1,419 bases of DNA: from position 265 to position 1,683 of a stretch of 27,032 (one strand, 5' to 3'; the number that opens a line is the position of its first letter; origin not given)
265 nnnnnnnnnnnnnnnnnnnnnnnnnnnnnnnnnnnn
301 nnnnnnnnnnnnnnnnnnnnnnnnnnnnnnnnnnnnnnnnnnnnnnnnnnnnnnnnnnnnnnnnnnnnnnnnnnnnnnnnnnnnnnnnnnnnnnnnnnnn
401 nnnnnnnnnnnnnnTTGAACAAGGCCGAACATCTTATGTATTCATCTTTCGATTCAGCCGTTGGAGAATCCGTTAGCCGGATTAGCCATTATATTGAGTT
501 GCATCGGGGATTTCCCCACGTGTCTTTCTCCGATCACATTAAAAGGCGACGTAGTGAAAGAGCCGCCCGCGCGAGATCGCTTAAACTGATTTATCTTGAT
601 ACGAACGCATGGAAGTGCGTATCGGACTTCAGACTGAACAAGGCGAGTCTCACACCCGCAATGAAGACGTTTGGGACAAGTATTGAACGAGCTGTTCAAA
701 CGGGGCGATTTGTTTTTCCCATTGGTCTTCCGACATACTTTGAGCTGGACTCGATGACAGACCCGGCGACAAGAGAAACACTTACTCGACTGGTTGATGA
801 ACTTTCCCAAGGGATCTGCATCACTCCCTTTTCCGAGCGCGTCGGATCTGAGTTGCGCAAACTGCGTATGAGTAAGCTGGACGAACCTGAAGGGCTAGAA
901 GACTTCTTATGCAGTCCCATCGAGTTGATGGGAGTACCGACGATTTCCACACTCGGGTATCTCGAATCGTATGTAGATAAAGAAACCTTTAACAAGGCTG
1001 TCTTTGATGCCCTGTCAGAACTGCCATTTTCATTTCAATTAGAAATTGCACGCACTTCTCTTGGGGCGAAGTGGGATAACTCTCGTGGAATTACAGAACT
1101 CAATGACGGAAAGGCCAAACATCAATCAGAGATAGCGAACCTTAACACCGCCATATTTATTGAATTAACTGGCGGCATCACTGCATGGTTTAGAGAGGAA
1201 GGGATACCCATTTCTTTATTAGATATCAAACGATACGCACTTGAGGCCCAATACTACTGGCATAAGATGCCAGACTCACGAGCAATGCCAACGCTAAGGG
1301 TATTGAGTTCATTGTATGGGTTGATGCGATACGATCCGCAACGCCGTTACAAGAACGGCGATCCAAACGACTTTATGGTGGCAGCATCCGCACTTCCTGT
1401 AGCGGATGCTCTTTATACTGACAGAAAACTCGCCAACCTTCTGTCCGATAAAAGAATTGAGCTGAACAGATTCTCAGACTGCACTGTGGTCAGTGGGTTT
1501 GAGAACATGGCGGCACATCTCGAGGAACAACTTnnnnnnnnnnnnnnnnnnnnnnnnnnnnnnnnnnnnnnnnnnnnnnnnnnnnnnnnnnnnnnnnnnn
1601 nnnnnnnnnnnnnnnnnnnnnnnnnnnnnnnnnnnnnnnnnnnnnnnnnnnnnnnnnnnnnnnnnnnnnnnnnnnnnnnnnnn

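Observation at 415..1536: Unknown protein with split PIN-like nuclease motifs left of the pin invertase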

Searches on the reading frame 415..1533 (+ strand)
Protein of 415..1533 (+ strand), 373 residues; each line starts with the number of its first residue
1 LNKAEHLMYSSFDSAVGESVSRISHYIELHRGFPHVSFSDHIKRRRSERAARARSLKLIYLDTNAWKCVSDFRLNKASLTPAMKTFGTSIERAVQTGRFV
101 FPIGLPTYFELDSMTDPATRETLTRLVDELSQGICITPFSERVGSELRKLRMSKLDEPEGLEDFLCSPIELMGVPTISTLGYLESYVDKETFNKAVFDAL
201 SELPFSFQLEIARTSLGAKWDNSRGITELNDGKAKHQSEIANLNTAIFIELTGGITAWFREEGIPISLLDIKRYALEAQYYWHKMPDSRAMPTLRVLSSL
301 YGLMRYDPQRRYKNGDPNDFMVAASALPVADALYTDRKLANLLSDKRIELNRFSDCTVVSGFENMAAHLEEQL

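Call 3: search_protein_families(library=pfam, proteins=[window:415-1533:+], max_evalue=1)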
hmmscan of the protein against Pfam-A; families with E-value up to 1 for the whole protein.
window:415-1533:+ (373 aa): 1 family
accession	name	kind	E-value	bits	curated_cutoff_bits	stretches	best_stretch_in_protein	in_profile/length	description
PF06435.16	DUF1079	-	0.00014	22.2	27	1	226-246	4-25/31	Repeat of unknown function (DUF1079)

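Call 4: search_protein_families(library=padloc, proteins=[window:415-1533:+], max_evalue=1)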
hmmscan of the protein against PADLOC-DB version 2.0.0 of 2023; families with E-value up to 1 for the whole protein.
window:415-1533:+ (373 aa): 0 families

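Call 7: search_protein_families(library=ncbifam, proteins=[window:415-1533:+], max_evalue=1)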
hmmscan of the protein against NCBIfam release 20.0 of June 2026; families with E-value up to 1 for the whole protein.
window:415-1533:+ (373 aa): 0 families

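Call 8: search_protein_families(library=phrogs, proteins=[window:415-1533:+], max_evalue=1)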
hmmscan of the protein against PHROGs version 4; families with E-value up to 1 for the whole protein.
window:415-1533:+ (373 aa): 0 families

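Call 9: find_homologous_proteins(query=window:415-1533:+)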
Query window:415-1533:+ (373 aa): 111 proteins with E <= 0.001 among 4029 candidates.
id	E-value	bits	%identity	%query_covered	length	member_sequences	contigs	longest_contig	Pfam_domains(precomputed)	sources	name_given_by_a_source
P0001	8.9e-248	839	100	100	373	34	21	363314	-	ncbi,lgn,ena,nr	ncbi:TPA: hypothetical protein J1056_004602 [Escherichia coli]|nr:hypothetical protein [Escherichia 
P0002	2.2e-219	746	90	98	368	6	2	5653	-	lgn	-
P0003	1.3e-205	700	86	98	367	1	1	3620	-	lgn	-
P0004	1.4e-201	687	83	98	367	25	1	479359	-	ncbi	ncbi:hypothetical protein ACEPXR_07865 [Pseudomonas aeruginosa]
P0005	7.2e-200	681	83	98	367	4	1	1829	-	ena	-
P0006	1.3e-199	680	82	98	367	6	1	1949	-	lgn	-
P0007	3.0e-198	676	81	98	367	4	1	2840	-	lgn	-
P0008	4.5e-198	675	82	98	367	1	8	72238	-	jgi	jgi:hypothetical protein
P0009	1.1e-194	664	80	98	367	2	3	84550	-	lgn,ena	-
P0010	2.9e-192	656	80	98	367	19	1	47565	-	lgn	-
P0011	2.6e-191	653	78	98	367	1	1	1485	-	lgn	-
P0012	1.5e-189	647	81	95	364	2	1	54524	-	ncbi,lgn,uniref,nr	ncbi:MAG: hypothetical protein KA732_16570 [Providencia sp.]|uniref:hypothetical protein n=1 Tax=Pro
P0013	6.5e-188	642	79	98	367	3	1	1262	-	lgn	-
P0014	2.4e-187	640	77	98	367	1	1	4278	-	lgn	-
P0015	3.0e-183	627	76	98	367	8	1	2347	-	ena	-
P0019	1.0e-162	559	67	98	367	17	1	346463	-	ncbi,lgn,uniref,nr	ncbi:hypothetical protein [Burkholderia stagnalis]|uniref:hypothetical protein n=1 Tax=Burkholderia 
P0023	1.3e-155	536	64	98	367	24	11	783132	-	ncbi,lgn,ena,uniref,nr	ncbi:TPA: hypothetical protein ACUUDJ_002225 [Pseudomonas aeruginosa]|uniref:hypothetical protein n=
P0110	2.0e-62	229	38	95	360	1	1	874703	-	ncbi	-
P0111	1.1e-59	220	37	97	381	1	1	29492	-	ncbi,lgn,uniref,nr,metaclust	ncbi:hypothetical protein [Nevskia soli]|uniref:hypothetical protein n=1 Tax=Nevskia soli TaxID=4188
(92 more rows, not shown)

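Call 10: search_solved_structures(query=window:415-1533:+, max_evalue=10)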
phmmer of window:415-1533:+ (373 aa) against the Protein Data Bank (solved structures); distinct sequences matched with E-value up to 10: 4.
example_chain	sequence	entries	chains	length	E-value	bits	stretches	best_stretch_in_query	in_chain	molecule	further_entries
3bh4_A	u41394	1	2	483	1.1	11.4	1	179-260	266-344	Alpha-amylase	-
1bpl_B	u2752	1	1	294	1.2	11.3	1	179-261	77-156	ALPHA-1,4-GLUCAN-4-GLUCANOHYDROLASE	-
1e3x_A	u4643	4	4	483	1.2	11.2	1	179-261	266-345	ALPHA-AMYLASE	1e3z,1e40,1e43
2zru_A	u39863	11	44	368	1.7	10.7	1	3-41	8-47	Isopentenyl-diphosphate delta-isomerase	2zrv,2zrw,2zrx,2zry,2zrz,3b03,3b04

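Call 16: find_encoding_contigs(protein=P0001, flank=10000, max_places=6)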
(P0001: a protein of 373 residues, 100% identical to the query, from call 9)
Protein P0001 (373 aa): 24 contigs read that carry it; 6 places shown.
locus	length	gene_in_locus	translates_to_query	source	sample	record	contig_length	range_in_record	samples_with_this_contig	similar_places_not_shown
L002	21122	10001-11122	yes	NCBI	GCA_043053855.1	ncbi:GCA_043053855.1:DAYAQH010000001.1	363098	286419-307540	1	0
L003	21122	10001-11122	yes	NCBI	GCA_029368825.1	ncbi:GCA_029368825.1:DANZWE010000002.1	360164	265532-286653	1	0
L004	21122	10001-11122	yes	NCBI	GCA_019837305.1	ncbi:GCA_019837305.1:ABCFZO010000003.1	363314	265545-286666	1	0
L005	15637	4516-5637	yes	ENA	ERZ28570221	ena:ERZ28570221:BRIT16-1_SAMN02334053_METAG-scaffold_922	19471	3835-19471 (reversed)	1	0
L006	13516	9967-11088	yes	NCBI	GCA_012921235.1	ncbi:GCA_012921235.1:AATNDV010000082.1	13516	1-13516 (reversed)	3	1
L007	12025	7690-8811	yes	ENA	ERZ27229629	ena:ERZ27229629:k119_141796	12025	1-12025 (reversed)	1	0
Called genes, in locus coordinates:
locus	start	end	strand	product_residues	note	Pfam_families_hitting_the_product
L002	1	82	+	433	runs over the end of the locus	PF10926:DUF2800, PF12705:PDDEXK_1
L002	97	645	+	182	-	PF10991:Enc34_ssDNA-bd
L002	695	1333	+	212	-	PF18757:Nmad5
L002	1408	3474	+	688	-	PF00476:DNA_pol_A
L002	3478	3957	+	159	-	PF13392:HNH_3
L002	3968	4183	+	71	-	-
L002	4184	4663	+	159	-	-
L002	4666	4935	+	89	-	-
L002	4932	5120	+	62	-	PF03869:Arc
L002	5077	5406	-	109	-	PF03869:Arc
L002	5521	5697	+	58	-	-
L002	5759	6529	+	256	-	PF09669:Phage_pRha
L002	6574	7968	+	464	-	PF00176:SNF2-rel_dom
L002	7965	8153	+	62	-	PF05930:Phage_AlpA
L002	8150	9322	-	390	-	PF13356:Arm-DNA-bind_3, PF22022:Phage_int_M, PF00589:Phage_integrase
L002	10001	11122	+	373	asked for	-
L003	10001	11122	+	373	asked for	-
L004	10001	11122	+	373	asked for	-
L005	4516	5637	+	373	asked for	-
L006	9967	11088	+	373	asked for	-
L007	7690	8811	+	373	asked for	-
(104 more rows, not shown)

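Call 18: find_encoding_contigs(protein=P0023, flank=8000, max_places=4)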
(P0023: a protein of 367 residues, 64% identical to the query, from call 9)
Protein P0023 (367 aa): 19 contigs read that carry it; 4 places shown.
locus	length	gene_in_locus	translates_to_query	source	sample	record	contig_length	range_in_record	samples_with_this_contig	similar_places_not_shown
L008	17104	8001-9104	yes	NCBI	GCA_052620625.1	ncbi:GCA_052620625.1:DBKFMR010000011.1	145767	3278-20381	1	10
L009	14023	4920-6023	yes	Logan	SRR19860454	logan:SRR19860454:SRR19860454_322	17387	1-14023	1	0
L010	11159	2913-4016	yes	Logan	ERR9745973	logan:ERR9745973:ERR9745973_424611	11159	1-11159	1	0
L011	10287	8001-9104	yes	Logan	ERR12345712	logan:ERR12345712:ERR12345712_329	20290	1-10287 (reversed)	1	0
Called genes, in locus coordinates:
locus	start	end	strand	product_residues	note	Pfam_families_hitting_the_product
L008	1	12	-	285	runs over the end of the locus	PF10134:RPA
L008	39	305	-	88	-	PF12728:HTH_17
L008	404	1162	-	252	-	PF20109:Trans_reg_dom (weak), PF22791:DUF7011, PF10074:RovC_DNA-bd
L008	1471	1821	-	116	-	PF11171:DUF2958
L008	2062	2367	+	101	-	PF01381:HTH_3 (weak)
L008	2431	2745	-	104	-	PF05284:DUF736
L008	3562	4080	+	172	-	PF13527:Acetyltransf_9, PF00583:Acetyltransf_1, PF13673:Acetyltransf_10 (weak), PF13508:Acetyltransf_7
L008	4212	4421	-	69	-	-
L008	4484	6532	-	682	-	PF02195:ParB_N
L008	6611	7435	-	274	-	PF06067:DUF932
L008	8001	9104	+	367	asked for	-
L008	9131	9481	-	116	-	PF11171:DUF2958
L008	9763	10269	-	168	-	PF04002:RadC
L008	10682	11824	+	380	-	PF13676:TIR_2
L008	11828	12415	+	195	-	PF18180:LD_cluster3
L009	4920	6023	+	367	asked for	-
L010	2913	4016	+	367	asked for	-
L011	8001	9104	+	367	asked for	-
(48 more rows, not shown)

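Call 19: find_encoding_contigs(protein=P0019, flank=8000, max_places=3)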
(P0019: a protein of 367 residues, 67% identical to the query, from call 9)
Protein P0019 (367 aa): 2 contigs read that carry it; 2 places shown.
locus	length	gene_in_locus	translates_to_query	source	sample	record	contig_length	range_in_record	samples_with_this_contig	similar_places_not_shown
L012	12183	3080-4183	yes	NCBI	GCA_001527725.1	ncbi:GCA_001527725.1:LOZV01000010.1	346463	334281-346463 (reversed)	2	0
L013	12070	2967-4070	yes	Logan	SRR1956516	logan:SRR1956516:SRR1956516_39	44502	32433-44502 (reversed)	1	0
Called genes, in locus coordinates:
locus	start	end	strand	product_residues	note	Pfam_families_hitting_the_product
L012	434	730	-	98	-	-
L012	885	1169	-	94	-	PF13361:UvrD_C, PF13538:UvrD_C_2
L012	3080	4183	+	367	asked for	-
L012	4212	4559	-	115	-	PF11171:DUF2958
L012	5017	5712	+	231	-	PF01381:HTH_3 (weak), PF13560:HTH_31 (weak)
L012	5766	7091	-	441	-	PF18536:DUF5623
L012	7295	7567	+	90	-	PF01527:HTH_Tnp_1, PF13542:HTH_Tnp_ISL3 (weak), PF13384:HTH_23 (faint)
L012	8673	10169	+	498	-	PF20066:Glyoxalase_8 (faint)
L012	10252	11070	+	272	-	-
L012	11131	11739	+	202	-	-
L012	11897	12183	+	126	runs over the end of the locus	PF05930:Phage_AlpA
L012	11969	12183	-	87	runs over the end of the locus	-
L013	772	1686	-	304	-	PF13361:UvrD_C, PF13538:UvrD_C_2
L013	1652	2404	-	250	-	PF06067:DUF932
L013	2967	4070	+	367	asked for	-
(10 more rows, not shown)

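Call 20: predict_structure(alignment_id=A1)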
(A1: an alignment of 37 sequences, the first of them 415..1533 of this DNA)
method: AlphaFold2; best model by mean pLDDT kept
length: 373 residues; sequences in the alignment: 37
mean_pLDDT: 91.5   pTM: 0.89
mean pLDDT of the five models: 91.5, 91.4, 91.0, 90.4, 87.6
residues with pLDDT >= 90: 293; 70-90: 64; 50-70: 9; < 50: 7
segments of 3 or more residues with pLDDT < 50: 1-7
pLDDT, mean of each block of 10 residues (from residue 1): 48 73 90 92 96 96 96 96 98 96 95 87 93 94 94 91 95 77 78 92 89 83 92 93 96 96 95 97 95 97 94 95 97 97 95 96 98 95
secondary structure, 60 per line:
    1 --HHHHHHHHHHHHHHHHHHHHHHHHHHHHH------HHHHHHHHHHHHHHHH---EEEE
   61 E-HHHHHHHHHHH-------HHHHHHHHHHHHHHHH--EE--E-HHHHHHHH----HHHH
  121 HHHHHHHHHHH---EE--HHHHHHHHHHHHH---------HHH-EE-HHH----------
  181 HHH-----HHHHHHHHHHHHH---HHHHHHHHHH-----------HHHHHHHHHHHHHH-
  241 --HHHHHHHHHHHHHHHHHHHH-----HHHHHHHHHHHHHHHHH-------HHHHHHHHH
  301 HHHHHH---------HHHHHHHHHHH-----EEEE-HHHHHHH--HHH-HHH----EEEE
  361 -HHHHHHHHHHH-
elements in order: H3-31 H38-53 E57-61 H63-73 H81-96 H105-112 H117-131 H139-151 H189-201 H205-214 H226-239 H243-262 H268-284 H292-306 H316-326 E332-335 H337-343 E357-360 H362-372

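Call 23: find_encoding_contigs(protein=P0110, flank=8000, max_places=3)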
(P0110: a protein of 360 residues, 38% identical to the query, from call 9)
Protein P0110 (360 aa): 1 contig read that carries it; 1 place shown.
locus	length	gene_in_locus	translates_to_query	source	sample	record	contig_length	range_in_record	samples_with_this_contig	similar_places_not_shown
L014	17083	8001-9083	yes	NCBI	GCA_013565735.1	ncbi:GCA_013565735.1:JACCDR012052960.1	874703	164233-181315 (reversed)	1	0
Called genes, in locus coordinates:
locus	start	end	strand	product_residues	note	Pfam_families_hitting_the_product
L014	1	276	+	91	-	PF00403:HMA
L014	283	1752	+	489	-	PF00890:FAD_binding_2 (faint), PF01134:GIDA (weak), PF03486:HI0933_like (faint), PF07992:Pyr_redox_2, PF12831:FAD_oxidored, PF13738:Pyr_redox_3, PF00070:Pyr_redox, PF02852:Pyr_redox_dim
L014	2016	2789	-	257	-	PF00106:adh_short, PF08659:KR, PF23441:SDR, PF13561:adh_short_C2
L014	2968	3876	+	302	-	PF00126:HTH_1, PF03466:LysR_substrate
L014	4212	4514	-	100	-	-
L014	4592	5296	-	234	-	PF08279:HTH_11, PF19187:HTH_PafC (faint), PF13280:WYL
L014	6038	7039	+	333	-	PF11740:KfrA_N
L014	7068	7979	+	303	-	PF18860:AbiJ_NTD3, PF14355:Abi_C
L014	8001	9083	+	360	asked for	-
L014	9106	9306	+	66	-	-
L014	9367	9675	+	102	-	PF01527:HTH_Tnp_1, PF13518:HTH_28 (faint)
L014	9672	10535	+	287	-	PF13276:HTH_21, PF00665:rve, PF13683:rve_3, PF13333:rve_2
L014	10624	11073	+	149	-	-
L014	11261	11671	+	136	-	PF04011:LemA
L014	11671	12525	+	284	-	PF04536:TPM_phosphatase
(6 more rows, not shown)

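Call 24: find_encoding_contigs(protein=P0111, flank=8000, max_places=3)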
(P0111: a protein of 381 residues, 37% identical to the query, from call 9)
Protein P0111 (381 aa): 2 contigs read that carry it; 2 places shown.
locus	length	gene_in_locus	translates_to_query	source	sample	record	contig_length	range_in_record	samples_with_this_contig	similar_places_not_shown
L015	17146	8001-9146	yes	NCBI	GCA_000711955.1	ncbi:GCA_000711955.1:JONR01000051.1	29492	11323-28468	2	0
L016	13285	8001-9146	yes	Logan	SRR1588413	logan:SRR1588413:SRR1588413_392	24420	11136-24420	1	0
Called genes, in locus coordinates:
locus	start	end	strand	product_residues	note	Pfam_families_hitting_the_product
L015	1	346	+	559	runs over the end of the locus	PF00158:Sigma54_activat, PF14532:Sigma54_activ_2, PF07728:AAA_5 (weak), PF25601:AAA_lid_14, PF02954:HTH_8 (faint)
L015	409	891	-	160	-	PF05930:Phage_AlpA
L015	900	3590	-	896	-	PF08751:TrwC, PF13086:AAA_11 (faint), PF13245:AAA_19, PF13604:AAA_30, PF01443:Viral_helicase1 (weak), PF22232:TraI_hel_assoc_N, PF13538:UvrD_C_2 (weak)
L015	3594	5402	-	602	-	PF10412:TrwB_AAD_bind, PF02534:T4SS-DNA_transf, PF12696:TraG-D_C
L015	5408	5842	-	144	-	-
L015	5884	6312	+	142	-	PF13560:HTH_31, PF01381:HTH_3, PF12844:HTH_19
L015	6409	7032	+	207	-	PF13338:AbiEi_4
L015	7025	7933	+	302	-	PF08843:AbiEii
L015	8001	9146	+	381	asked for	-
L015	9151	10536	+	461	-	PF25169:DUF7830, PF19500:DUF6035, PF06054:CoiA_nuc (weak)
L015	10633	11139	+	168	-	PF22785:Tc-R-P (weak)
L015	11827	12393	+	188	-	-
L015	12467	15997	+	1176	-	PF13289:SIR2_2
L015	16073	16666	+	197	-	-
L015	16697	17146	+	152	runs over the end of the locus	-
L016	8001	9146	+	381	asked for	-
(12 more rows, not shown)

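Call 29: fold_search(model_id=the predicted structure, library=pdb)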
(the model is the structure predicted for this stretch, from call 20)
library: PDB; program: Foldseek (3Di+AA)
matches with E <= 10: 95; with E <= 0.001: 0
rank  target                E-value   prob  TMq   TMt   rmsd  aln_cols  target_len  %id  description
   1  5usf_A                1.1e+00  0.05  0.14  0.08  24.6       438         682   10  Leishmania donovani tyrosyl-tRNA synthetase in complex with nanobody and inhibitor (released 2017-05-17)
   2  1yvp_B                1.1e+00  0.07  0.17  0.13  19.1       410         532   12  Ro autoantigen complexed with RNAs (released 2005-06-07)
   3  3p0j_B                1.4e+00  0.04  0.13  0.10  25.7       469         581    8  Leishmania major Tyrosyl-tRNA synthetase in complex with tyrosinol, triclinic crystal form 1 (released 2011-03-23)
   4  9f76                  1.4e+00  0.03  0.11  0.05  18.6       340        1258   11  CryoEM structure of human Mediator subunit Med23 (released 2025-04-30)
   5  5sv2                  1.9e+00  0.15  0.15  0.34  13.2       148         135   11  Toxin VapC21 from Mycobacterium tuberculosis (released 2016-09-14)
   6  9f6y_A                2.0e+00  0.04  0.12  0.05  18.3       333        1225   10  CryoEM structure of Human Mediator subunit MED23 complexed with phosphorylated Elk-1 transcription factor (released 2025-04-30)
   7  9p4z                  2.2e+00  0.02  0.12  0.12  25.0       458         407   12  Human EAAT3 with sodium bound at inward facing state (released 2025-07-30)
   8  3lvs_A                2.3e+00  0.02  0.10  0.12  21.2       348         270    8  Crystal structure of farnesyl diphosphate synthase from rhodobacter capsulatus sb1003 (released 2010-03-09)
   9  9qpq_O                2.9e+00  0.03  0.12  0.15  20.0       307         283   10  The structure of the COPI leaf bound to GOLPH3 (released 2025-10-22)
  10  8gju_H                2.9e+00  0.01  0.10  0.07  25.9       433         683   12  Crystal structure of human methylmalonyl-CoA mutase (MMUT) in complex with methylmalonic acidemia type A protein (MMAA (released 2023-08-09)
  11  2fen_A                3.3e+00  0.02  0.13  0.13  20.2       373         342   12  3-carboxy-cis,cis-muconate lactonizing enzyme from Agrobacterium radiobacter S2 (released 2006-10-31)
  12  5mfl_A                3.3e+00  0.01  0.10  0.11  21.6       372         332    9  Designed armadillo repeat protein (KR)5_GS10_YIIIM6AII (released 2017-09-13)
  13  9rcp_B                3.3e+00  0.01  0.10  0.06  22.3       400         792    8  1,2-propanediol dehydratase with 0.1 % 1,3-propanediol additive (released 2025-06-11)
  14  2hww_C                3.8e+00  0.18  0.13  0.28   7.9        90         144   14  Structure of PIN domain of human SMG6 (released 2006-11-14)
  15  4lls_A                3.8e+00  0.02  0.11  0.13  22.7       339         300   13  Crystal structure of a farnesyl diphosphate synthase from Roseobacter denitrificans OCh 114, target EFI-509393, with I (released 2013-07-24)
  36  8cdj_D                5.7e+00  0.02  0.10  0.05  20.2       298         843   10  CAND1 b-hairpin++-SCF-SKP2 CAND1 rolling SCF engaged (released 2023-04-19)
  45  8ct1_A                6.3e+00  0.01  0.08  0.05  29.3       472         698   11  CryoEM structure of human S-OPA1 assembled on lipid membrane in membrane-adjacent state (released 2023-08-30)
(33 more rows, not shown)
